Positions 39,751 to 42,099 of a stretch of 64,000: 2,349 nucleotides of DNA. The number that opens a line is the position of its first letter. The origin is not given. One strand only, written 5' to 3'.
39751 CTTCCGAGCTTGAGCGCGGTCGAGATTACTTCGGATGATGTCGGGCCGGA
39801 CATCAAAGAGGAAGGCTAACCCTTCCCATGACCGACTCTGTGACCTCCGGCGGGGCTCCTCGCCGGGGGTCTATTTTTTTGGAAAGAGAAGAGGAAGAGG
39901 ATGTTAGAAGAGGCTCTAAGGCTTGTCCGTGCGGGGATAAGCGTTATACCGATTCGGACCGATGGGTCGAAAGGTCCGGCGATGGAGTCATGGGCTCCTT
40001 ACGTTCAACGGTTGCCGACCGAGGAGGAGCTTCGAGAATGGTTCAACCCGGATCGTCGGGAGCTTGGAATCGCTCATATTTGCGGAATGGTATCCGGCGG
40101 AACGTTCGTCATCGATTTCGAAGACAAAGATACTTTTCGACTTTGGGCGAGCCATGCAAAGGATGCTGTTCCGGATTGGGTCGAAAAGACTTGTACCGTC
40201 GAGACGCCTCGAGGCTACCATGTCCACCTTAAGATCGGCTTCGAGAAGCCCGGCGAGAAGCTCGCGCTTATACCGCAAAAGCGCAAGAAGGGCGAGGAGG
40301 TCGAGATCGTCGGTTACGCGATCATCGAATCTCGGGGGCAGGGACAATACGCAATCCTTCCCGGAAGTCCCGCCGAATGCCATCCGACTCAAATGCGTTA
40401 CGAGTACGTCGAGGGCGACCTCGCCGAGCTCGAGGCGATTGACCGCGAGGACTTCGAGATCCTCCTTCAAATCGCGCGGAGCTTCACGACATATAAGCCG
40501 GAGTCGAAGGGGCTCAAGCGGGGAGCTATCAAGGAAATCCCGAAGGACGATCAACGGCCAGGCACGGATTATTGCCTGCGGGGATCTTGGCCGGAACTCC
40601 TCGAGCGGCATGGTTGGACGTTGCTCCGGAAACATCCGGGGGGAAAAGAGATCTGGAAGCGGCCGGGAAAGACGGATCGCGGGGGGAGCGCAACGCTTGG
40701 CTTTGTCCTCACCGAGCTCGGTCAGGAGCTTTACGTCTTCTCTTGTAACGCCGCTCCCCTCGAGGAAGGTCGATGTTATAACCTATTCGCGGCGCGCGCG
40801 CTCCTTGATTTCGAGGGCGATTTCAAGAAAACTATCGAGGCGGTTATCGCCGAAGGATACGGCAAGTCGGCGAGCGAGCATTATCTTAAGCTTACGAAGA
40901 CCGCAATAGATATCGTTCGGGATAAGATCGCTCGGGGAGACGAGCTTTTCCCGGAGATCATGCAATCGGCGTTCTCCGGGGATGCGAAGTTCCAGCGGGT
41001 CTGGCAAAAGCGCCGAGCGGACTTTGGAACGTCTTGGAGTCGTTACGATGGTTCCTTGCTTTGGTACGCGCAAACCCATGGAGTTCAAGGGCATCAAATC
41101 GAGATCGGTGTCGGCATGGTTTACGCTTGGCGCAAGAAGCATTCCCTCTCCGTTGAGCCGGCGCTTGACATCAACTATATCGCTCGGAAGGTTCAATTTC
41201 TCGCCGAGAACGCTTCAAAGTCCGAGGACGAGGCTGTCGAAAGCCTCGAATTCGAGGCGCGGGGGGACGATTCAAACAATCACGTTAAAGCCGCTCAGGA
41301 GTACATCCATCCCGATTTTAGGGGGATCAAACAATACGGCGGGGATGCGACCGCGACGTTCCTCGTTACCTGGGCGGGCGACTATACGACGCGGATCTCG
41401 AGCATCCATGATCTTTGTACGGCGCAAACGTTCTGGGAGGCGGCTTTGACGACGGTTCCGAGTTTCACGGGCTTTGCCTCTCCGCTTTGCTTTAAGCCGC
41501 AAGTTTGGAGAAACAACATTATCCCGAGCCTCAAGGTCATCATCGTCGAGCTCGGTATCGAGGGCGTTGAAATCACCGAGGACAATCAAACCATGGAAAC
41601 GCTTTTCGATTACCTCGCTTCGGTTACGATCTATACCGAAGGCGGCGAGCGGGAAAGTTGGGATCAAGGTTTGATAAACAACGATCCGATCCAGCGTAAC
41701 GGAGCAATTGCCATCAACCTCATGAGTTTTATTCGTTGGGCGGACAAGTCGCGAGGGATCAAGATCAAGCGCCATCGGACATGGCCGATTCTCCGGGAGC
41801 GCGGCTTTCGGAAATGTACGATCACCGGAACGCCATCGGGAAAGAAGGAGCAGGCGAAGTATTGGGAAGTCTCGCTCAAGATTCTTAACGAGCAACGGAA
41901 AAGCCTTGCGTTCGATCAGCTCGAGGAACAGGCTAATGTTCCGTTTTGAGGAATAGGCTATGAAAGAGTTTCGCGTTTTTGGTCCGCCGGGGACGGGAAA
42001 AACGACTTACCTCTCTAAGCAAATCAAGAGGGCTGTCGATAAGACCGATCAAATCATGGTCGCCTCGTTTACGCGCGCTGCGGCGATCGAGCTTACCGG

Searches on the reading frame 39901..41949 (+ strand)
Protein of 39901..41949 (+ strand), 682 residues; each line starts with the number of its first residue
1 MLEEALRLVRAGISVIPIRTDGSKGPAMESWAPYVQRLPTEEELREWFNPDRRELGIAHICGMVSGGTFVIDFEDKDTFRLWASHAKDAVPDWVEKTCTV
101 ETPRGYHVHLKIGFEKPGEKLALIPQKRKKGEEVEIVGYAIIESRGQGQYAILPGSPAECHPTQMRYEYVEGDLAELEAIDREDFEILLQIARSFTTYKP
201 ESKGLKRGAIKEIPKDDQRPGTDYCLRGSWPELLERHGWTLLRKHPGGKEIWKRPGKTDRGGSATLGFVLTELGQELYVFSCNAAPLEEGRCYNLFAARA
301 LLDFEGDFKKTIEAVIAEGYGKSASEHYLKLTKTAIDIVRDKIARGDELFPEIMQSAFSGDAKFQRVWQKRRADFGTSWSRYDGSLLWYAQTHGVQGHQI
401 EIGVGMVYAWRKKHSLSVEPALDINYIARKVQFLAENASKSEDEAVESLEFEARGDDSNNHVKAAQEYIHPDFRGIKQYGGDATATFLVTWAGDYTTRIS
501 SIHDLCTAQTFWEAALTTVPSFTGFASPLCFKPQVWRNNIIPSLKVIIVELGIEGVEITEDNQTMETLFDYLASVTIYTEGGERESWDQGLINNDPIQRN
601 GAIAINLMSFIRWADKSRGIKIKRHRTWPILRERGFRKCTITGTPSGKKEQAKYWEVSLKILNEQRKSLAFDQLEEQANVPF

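Call 48: search_protein_families(library=phrogs, proteins=[window:39901-41949:+], max_evalue=0.001)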
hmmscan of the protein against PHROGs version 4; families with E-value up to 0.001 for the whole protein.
window:39901-41949:+ (682 aa): 2 families
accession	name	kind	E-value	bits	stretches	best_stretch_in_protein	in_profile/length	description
phrog_19930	-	DNA, RNA and nucleotide metabolism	2e-33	116.7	1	5-352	14-362/865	DNA polymerase/primase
phrog_1156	-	DNA, RNA and nucleotide metabolism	4e-13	49.8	1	2-198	14-198/855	DNA primase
